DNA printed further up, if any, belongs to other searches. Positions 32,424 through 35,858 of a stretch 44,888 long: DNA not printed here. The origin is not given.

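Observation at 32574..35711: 1045-aa single-chain SudA/GltD-like and SudB/PyrK-like oxidoreductase with an unrecognisable 230-aa N-terminal domain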

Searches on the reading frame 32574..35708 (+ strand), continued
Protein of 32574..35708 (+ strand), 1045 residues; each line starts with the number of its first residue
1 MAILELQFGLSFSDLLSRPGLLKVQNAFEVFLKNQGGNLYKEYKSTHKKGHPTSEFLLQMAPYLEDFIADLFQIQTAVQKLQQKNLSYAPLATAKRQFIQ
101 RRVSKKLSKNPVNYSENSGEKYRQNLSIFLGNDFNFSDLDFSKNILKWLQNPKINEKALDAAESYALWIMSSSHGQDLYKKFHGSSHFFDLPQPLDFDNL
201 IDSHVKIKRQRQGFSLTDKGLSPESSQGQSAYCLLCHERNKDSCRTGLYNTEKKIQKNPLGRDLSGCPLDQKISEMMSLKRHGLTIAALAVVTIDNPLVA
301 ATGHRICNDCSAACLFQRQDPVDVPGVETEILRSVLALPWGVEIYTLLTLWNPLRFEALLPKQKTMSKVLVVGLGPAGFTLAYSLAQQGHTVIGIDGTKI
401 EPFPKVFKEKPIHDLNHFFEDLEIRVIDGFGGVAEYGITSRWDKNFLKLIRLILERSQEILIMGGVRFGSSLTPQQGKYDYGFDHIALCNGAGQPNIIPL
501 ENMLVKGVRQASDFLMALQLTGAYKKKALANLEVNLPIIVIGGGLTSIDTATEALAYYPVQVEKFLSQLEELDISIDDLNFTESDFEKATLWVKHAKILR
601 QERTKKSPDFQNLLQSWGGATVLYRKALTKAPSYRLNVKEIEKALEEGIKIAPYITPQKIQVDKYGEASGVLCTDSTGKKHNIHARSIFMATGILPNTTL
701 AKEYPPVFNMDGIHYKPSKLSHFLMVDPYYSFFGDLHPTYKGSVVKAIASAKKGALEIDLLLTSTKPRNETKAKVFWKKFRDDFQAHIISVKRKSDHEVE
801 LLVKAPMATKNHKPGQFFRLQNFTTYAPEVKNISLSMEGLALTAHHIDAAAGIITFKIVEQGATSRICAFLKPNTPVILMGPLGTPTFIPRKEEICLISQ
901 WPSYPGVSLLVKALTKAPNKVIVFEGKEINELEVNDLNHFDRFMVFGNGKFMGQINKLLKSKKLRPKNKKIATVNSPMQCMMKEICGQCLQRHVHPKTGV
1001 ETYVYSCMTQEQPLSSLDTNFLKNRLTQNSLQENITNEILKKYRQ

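Call 43: search_protein_families(library=pfam, proteins=[L075:104-499:+, L075:469-1287:+, L075:3193-3630:+, L075:3620-4222:+, L075:11607-12488:+, L075:12557-13795:+, L059:689-1618:-, L059:11700-12869:+, L059:13318-14694:+], max_evalue=0.001)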
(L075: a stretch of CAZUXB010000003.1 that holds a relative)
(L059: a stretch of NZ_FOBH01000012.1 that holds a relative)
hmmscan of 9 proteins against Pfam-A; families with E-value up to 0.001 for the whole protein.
L075:104-499:+ (132 aa): 0 families

L075:469-1287:+ (273 aa): 2 families
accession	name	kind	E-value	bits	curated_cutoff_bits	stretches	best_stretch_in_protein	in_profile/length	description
PF06750.18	A24_N_bact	-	8.8e-29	99.9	23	1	35-117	2-84/84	Bacterial Peptidase A24 N-terminal domain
PF01478.23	Peptidase_A24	-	9.8e-14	52.1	26.5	1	128-235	2-104/104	Type IV leader peptidase family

L075:3193-3630:+ (146 aa): 0 families

L075:3620-4222:+ (201 aa): 2 families
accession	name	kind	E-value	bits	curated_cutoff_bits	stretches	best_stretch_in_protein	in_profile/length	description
PF13241.12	NAD_binding_7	-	6e-12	46.5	22.1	1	9-126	1-104/104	Putative NAD(P)-binding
PF14824.11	Sirohm_synth_M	-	3.7e-09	36.3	25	1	130-154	1-25/28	Sirohaem biosynthesis protein central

L075:11607-12488:+ (294 aa): 1 family
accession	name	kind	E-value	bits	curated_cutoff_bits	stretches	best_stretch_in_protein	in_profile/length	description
PF07963.17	N_methyl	-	6.7e-06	25.9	21.2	1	5-29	3-27/27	Prokaryotic N-terminal methylation motif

L075:12557-13795:+ (413 aa): 4 families
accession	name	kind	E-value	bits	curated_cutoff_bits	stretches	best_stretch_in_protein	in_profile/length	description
PF13458.12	Peripla_BP_6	-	5.1e-32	112.3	31.7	1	60-396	1-341/343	Periplasmic binding protein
PF04348.19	LppC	-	5.1e-17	62.1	28.8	1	61-246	219-398/563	LppC putative lipoprotein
PF01094.35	ANF_receptor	-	4.4e-10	39.6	25.4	1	83-350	5-289/353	Receptor family ligand binding region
PF13433.12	Peripla_BP_5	-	2.9e-05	23.8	27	1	61-304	1-235/363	Periplasmic binding protein domain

L059:689-1618:- (309 aa): 2 families
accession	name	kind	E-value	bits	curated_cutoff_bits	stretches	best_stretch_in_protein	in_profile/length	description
PF03466.25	LysR_substrate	-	1.9e-38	132.4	28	1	89-293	3-207/209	LysR substrate binding domain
PF00126.33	HTH_1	-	1.9e-17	63.4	26.6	1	2-63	1-60/60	Bacterial regulatory helix-turn-helix protein, lysR family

L059:11700-12869:+ (390 aa): 3 families
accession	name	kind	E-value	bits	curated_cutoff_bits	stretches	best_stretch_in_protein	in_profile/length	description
PF01262.27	AlaDh_PNT_C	-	5e-70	235.7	23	1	158-388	1-213/214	Alanine dehydrogenase/PNT, C-terminal domain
PF05222.21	AlaDh_PNT_N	-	1e-44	152.5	30.4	1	19-154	1-136/136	Alanine dehydrogenase/PNT, N-terminal domain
PF02826.25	2-Hacid_dh_C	-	0.00041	20.2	25.1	0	179-231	33-85/178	D-isomer specific 2-hydroxyacid dehydrogenase, NAD binding domain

L059:13318-14694:+ (459 aa): 1 family
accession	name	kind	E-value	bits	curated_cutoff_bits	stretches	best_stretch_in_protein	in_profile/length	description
PF02233.22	PNTB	-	6e-191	635.8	31.7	1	7-457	2-455/456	NAD(P) transhydrogenase beta subunit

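Call 48: search_solved_structures(query=A1, max_evalue=1e-8, show_alignments=5)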
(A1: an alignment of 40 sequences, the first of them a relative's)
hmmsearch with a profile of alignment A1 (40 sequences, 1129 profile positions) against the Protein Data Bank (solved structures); distinct sequences matched with E-value up to 1e-8: 10.
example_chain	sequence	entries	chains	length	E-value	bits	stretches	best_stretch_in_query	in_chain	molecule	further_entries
5vj7_A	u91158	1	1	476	1.1e-22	83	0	627-717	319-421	Oxidoreductase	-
5jca_L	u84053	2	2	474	3.8e-22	81.2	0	435-558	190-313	NADH-dependent Ferredoxin:NADP Oxidoreductase (NfnI) subunit alpha | NADH-dependent Ferredoxin:NADP Oxidoreductase subunit alpha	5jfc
4ylf_B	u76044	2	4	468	6.7e-18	67.1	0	627-730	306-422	Dihydropyrimidine dehydrogenase subunit A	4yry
4ylf_A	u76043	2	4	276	1.3e-17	66.2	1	811-982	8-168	Dihydroorotate dehydrogenase B (NAD(+)), electron transfer subunit homolog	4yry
5jca_S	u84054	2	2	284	1.6e-17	65.9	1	813-1108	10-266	NADH-dependent Ferredoxin:NADP Oxidoreductase (NfnI) subunit beta | NADH-dependent Ferredoxin:NADP Oxidoreductase subunit beta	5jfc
7mfm_I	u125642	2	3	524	2e-11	45.7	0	435-570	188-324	Glutamate synthase (NADPH) small chain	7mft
9bov_A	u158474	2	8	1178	9.9e-11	43.4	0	365-397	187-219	Molybdopterin oxidoreductase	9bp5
8oh5_C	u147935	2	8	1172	1.4e-10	42.9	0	362-397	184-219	Formate dehydrogenase-O, major subunit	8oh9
1ep3_B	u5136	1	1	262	2.3e-09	38.8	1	812-983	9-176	DIHYDROOROTATE DEHYDROGENASE B (PYRK SUBUNIT)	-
1ep1_B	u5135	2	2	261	2.6e-09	38.7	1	812-981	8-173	DIHYDROOROTATE DEHYDROGENASE B (PYRK SUBUNIT)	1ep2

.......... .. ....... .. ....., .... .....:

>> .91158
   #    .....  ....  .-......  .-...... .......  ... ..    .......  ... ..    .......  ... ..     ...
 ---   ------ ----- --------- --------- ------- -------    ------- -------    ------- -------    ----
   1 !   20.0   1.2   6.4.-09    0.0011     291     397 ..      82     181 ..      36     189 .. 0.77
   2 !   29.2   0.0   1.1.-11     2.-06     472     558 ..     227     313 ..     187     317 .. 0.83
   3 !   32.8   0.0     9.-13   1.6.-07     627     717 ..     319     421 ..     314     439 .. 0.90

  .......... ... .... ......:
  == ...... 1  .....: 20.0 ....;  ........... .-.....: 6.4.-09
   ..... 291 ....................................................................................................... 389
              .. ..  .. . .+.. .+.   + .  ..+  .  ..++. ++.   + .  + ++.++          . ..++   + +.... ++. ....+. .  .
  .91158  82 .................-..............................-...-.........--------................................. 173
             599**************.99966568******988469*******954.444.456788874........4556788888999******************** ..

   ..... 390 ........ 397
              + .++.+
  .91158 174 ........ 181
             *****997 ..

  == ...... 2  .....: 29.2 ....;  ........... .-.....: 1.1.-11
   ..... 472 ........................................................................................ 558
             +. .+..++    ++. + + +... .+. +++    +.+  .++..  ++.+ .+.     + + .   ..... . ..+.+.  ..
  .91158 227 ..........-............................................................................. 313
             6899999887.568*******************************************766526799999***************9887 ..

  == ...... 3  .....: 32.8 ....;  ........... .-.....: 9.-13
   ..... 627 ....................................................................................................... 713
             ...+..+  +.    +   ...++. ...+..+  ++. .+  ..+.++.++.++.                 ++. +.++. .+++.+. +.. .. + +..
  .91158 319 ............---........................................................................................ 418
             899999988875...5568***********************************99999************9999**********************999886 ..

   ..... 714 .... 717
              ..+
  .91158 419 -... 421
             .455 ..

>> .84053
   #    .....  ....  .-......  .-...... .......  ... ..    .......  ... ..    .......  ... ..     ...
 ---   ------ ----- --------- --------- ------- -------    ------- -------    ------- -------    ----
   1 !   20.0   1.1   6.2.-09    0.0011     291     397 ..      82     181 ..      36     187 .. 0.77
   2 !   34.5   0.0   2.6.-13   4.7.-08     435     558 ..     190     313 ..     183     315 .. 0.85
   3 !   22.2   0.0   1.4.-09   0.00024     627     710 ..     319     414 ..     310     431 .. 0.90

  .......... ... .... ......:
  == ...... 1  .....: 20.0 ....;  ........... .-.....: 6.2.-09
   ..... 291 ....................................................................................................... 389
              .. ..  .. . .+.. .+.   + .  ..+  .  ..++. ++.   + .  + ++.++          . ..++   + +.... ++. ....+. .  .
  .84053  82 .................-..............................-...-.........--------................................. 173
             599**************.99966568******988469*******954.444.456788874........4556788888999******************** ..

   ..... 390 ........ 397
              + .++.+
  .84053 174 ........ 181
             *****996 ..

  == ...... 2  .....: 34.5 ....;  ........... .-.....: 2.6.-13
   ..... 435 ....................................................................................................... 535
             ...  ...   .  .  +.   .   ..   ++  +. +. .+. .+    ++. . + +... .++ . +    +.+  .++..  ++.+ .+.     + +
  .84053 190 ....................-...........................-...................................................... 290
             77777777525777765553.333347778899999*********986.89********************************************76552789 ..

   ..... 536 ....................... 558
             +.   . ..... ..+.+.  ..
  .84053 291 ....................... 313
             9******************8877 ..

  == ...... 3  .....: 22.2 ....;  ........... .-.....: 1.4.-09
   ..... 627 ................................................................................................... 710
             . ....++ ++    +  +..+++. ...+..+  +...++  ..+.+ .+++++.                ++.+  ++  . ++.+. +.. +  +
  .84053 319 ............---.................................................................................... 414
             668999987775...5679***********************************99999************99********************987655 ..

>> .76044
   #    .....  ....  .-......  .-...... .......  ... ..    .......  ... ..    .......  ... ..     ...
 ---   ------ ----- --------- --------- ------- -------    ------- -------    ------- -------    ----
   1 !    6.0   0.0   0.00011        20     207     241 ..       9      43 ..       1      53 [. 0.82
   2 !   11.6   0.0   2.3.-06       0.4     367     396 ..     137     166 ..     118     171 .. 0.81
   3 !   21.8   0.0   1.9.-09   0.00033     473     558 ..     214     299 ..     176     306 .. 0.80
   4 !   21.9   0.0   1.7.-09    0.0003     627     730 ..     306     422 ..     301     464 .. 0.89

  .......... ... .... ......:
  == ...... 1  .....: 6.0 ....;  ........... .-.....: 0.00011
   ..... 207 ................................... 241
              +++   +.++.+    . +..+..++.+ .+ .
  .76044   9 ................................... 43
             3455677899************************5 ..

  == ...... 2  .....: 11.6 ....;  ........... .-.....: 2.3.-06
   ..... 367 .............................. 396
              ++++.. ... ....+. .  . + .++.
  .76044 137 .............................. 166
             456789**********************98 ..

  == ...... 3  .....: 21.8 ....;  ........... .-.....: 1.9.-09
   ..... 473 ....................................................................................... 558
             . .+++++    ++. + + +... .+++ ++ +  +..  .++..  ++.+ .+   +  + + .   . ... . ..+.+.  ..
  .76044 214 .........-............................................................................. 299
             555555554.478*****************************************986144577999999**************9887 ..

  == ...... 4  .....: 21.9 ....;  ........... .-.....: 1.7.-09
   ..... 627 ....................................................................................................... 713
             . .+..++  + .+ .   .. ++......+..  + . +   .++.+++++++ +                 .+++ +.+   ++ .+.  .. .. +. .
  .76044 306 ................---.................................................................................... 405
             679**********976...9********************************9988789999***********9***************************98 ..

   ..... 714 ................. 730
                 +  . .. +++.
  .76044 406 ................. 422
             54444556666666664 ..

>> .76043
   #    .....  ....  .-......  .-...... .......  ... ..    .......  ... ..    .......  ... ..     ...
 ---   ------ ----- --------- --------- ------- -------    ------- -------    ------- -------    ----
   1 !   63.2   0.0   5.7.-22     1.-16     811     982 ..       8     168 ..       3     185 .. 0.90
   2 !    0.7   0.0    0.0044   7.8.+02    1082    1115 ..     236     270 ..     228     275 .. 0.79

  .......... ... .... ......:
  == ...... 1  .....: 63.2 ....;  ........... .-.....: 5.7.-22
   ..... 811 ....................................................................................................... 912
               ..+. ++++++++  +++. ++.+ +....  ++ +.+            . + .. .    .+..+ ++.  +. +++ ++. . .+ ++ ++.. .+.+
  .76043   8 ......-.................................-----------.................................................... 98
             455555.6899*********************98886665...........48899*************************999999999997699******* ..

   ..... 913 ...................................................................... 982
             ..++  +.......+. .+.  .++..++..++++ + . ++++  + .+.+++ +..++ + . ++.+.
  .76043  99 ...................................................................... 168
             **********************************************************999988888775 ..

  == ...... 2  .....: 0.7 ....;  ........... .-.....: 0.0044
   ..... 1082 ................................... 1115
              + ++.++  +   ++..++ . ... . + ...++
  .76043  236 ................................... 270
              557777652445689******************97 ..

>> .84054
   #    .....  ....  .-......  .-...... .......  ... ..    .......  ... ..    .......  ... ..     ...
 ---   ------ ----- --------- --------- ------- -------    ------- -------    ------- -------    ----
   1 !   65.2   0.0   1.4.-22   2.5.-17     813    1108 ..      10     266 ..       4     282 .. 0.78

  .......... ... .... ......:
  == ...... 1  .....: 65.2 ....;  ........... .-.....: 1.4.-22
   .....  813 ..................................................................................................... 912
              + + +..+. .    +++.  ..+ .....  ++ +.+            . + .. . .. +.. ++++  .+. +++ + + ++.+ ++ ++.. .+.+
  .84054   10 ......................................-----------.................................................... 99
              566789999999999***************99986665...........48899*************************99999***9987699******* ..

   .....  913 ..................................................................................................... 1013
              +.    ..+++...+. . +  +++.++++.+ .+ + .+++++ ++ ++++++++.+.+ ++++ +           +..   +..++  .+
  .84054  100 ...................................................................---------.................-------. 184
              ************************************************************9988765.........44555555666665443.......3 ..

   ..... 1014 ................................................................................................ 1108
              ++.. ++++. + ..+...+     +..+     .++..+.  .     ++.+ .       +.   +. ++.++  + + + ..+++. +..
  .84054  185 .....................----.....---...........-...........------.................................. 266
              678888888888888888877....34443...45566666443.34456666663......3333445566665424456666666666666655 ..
